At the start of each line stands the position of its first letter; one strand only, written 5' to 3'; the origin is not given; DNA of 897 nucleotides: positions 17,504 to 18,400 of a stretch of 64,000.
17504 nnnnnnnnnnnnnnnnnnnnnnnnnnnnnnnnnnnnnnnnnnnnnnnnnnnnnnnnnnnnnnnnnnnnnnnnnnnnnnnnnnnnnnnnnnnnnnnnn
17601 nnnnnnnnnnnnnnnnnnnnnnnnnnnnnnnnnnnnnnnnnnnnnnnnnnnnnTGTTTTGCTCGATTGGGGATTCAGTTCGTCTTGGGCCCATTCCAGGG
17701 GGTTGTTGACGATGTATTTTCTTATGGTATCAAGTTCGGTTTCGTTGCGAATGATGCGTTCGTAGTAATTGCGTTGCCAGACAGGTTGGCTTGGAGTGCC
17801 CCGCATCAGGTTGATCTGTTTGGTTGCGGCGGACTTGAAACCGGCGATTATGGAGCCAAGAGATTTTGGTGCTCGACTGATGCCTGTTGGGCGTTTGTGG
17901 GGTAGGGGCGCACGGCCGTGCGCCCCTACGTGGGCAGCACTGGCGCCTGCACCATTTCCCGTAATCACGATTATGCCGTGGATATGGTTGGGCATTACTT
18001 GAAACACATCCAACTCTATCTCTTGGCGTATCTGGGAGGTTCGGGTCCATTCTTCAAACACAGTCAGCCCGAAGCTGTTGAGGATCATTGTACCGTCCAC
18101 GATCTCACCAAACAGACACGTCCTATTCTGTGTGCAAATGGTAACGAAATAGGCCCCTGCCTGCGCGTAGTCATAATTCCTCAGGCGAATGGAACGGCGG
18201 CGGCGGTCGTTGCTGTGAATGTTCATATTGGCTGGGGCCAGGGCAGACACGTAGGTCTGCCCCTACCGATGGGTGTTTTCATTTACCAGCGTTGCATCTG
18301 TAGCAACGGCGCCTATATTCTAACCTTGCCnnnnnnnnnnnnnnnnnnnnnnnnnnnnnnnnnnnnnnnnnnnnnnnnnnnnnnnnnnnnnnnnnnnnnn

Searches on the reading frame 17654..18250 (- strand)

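Call 70: search_protein_families(library=pfam, proteins=[window:17654-18250:-], max_evalue=0.001)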
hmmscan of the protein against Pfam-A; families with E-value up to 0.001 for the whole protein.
window:17654-18250:- (199 aa): 1 family
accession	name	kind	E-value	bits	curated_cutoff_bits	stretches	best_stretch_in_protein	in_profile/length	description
PF01797.21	Y1_Tnp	-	1.9e-05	25.2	23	0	130-183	64-121/121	Transposase IS200 like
